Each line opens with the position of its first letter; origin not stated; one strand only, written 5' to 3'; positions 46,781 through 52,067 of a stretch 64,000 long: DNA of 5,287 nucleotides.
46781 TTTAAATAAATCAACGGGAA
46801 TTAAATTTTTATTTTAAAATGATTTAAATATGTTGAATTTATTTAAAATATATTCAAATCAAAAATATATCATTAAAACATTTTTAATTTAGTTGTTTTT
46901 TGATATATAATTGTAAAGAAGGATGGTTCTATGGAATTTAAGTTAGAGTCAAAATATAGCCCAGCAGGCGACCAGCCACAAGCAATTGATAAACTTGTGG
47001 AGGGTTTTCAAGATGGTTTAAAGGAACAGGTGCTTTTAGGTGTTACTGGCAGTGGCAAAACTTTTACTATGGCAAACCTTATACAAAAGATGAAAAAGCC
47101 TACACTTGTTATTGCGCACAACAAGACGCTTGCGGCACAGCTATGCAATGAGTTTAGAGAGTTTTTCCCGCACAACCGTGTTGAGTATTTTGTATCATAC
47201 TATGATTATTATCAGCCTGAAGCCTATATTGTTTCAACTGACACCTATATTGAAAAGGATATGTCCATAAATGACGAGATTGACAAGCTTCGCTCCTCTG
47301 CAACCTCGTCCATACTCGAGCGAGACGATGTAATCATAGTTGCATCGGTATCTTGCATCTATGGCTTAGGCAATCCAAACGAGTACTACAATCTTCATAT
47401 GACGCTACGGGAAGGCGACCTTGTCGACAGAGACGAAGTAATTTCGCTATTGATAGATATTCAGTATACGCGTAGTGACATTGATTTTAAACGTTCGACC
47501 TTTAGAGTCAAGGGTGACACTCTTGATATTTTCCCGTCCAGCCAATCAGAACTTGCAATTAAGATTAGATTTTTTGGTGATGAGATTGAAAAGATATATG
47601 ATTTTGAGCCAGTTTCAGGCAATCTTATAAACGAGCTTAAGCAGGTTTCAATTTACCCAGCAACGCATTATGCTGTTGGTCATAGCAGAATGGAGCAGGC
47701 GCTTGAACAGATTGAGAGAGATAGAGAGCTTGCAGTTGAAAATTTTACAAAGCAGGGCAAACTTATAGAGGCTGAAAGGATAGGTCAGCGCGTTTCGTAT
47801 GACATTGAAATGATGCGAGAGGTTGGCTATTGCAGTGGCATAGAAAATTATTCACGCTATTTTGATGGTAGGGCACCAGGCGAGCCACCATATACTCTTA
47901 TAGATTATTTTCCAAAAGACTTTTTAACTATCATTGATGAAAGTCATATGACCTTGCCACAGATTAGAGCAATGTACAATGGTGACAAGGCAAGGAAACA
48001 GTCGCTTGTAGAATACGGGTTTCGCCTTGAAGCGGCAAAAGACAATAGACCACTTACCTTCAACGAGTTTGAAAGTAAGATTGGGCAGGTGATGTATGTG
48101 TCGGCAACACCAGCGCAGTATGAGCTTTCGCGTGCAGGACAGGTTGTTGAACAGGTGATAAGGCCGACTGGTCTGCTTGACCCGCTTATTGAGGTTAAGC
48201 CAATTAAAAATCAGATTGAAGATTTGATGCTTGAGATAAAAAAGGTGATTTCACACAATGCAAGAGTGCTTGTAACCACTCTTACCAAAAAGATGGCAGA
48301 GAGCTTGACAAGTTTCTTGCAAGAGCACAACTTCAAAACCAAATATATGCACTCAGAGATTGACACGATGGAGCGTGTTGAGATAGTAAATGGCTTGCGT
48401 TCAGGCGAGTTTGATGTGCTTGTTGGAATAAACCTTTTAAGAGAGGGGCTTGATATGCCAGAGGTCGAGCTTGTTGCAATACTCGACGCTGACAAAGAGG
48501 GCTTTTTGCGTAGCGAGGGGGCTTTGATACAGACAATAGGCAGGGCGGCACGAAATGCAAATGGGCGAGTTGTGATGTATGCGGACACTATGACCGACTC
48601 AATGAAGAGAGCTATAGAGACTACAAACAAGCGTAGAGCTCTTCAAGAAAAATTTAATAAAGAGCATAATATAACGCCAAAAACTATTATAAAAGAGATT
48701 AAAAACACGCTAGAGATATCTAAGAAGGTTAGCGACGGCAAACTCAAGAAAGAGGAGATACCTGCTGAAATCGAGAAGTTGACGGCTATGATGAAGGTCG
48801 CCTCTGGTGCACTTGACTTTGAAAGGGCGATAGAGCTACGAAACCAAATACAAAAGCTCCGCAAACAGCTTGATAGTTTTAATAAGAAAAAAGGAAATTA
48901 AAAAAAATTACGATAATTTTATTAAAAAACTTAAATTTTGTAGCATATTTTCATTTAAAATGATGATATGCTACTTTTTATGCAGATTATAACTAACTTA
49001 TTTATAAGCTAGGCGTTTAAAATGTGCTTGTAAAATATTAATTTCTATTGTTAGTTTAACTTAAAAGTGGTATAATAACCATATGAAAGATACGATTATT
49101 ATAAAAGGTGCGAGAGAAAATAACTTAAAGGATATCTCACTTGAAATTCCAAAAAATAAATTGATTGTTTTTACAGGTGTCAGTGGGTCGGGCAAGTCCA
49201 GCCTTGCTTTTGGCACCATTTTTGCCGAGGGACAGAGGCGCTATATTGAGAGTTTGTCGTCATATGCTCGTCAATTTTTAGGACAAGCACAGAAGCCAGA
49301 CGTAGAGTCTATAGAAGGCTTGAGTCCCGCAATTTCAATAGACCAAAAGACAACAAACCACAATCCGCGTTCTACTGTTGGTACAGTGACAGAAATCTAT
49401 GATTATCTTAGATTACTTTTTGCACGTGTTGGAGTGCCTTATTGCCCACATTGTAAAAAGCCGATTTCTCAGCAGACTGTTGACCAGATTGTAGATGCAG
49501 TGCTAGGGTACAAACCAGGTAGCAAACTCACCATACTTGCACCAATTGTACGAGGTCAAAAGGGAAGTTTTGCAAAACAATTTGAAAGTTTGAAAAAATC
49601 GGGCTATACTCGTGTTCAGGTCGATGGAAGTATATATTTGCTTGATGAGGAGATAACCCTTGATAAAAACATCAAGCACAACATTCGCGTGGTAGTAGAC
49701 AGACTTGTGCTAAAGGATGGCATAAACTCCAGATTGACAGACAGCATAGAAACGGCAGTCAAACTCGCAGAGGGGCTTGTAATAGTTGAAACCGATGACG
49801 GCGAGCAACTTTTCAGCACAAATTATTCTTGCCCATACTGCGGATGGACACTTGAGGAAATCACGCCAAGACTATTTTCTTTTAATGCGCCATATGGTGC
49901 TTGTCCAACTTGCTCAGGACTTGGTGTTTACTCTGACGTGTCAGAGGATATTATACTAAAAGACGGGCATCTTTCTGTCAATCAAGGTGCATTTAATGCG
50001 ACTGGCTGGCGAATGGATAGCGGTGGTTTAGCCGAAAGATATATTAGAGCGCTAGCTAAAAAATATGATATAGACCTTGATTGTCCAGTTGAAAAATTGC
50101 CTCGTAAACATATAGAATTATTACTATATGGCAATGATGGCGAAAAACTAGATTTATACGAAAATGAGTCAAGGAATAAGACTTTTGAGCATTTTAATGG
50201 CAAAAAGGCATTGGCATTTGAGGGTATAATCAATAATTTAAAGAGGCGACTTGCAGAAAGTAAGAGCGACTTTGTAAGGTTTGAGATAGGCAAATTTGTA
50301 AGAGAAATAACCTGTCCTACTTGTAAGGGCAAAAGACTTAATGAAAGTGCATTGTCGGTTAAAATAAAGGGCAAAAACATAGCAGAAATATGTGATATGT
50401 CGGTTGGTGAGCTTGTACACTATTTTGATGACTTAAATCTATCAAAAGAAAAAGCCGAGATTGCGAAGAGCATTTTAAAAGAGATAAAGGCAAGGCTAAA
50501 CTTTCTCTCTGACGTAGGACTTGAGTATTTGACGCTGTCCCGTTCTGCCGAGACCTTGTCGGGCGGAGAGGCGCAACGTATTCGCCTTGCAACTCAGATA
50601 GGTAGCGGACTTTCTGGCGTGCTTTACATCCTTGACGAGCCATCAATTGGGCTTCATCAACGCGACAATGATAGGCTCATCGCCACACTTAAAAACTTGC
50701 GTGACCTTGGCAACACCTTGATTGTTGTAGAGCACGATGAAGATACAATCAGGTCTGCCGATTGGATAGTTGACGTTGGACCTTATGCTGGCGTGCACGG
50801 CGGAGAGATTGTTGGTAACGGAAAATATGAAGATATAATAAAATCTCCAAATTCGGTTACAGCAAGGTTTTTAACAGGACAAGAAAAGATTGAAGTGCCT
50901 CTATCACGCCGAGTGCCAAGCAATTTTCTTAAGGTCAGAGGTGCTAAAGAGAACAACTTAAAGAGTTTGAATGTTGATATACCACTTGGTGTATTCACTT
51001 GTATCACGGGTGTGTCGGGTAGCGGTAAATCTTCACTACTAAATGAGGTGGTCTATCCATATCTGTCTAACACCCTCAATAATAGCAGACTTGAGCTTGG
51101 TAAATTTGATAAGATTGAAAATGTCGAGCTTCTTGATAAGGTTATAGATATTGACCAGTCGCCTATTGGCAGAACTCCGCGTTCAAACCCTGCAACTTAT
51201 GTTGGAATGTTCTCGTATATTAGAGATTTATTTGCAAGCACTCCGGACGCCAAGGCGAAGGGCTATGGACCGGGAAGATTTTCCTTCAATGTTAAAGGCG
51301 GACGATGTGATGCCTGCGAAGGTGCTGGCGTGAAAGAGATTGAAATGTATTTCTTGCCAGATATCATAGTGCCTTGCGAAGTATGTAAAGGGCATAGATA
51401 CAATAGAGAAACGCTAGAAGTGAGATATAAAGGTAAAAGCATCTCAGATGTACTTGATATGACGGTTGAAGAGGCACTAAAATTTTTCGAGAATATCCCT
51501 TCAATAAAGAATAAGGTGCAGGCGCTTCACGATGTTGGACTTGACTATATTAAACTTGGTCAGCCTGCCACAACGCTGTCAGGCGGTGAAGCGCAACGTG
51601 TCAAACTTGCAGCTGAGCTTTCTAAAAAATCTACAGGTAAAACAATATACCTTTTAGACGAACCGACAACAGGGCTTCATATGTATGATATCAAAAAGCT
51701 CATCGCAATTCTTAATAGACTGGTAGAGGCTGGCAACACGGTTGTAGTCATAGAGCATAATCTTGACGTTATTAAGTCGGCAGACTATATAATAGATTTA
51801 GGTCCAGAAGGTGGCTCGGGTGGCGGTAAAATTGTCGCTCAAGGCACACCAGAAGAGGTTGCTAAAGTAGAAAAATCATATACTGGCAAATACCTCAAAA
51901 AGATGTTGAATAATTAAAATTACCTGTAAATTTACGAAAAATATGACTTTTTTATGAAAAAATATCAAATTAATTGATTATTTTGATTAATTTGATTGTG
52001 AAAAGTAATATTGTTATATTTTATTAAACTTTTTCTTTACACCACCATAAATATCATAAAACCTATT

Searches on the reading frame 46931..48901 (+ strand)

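Call 10: search_protein_families(library=pfam, proteins=[window:46931-48901:+], max_evalue=0.001)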
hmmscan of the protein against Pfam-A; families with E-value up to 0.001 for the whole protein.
window:46931-48901:+ (656 aa): 6 families
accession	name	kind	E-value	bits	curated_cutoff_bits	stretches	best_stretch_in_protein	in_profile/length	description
PF17757.6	UvrB_inter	-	4.4e-31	107.3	22.9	1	158-247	2-91/91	UvrB interaction domain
PF12344.14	UvrB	-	1.4e-21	76.5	27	1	549-591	1-43/43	Ultra-violet resistance protein B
PF00271.37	Helicase_C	-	8.8e-20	71.4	23.5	1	438-542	8-109/110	Helicase conserved C-terminal domain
PF04851.21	ResIII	-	3.7e-14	53.4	22.5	1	11-111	4-114/164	Type III restriction enzyme, res subunit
PF02151.25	UVR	-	7.9e-07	29.1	21.5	1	613-646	3-36/36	UvrB/uvrC motif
PF00270.35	DEAD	-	1.6e-06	28.4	26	1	15-85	4-77/167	DEAD/DEAH box helicase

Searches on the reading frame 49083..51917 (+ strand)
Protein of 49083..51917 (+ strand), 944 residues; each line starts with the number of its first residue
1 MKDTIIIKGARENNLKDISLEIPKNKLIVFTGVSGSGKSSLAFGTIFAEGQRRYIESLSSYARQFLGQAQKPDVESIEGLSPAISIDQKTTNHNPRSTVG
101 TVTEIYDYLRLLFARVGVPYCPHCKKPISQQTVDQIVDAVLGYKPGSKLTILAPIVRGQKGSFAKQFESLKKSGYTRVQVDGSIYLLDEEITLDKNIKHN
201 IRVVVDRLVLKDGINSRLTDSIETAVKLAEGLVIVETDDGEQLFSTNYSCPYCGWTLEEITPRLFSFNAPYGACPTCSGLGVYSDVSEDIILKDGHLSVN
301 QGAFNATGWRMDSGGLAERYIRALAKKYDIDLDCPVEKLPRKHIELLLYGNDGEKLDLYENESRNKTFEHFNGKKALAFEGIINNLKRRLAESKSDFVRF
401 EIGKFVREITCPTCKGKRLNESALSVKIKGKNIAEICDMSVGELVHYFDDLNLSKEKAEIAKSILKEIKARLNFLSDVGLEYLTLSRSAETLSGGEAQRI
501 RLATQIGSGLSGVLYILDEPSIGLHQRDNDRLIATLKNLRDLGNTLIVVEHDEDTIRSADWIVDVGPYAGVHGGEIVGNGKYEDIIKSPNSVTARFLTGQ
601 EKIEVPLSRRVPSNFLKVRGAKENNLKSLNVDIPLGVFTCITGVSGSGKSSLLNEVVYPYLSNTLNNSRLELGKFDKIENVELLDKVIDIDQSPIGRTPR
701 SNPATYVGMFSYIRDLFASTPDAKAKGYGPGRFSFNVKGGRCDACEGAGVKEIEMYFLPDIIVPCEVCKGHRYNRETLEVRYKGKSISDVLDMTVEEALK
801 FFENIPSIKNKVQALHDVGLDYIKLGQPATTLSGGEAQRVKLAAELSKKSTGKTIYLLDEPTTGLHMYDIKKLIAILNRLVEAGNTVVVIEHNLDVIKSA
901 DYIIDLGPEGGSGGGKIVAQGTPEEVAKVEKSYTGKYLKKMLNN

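Call 10: search_protein_families(library=pfam, proteins=[window:49083-51917:+], max_evalue=0.001)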
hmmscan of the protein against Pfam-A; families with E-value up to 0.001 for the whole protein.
window:49083-51917:+ (944 aa): 10 families
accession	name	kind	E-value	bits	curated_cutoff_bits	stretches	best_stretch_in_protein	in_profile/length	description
PF17760.6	UvrA_inter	-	2.4e-40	137.2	23.3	1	131-238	1-108/109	UvrA interaction domain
PF17755.6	UvrA_DNA-bind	-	2.8e-23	82.8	23.2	1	289-403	3-109/110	UvrA DNA-binding domain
PF00005.33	ABC_tran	-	5.4e-22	79.3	25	1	813-863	87-137/137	ABC transporter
PF02463.25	SMC_N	-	6.4e-11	42.5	40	0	625-658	9-46/220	RecF/RecN/SMC N terminal domain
PF20703.3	nSTAND1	-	3.9e-07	30.5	27.1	0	11-51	19-59/379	Novel STAND NTPase 1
PF13555.12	AAA_29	-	2e-06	27.9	27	0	638-654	24-43/61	P-loop containing region of AAA domain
PF03193.22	RsgA_GTPase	-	2.3e-06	28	30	0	615-657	86-127/174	RsgA GTPase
PF13304.12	AAA_21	-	6.7e-05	23.5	27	0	827-886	233-292/304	AAA domain, putative AbiEii toxin, Type IV TA system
PF13191.12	AAA_16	-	9.8e-05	23.3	32.6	0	639-658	27-46/167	AAA ATPase domain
PF20720.3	nSTAND3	-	0.00045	20.4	27.2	0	640-680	21-59/155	Novel STAND NTPase 3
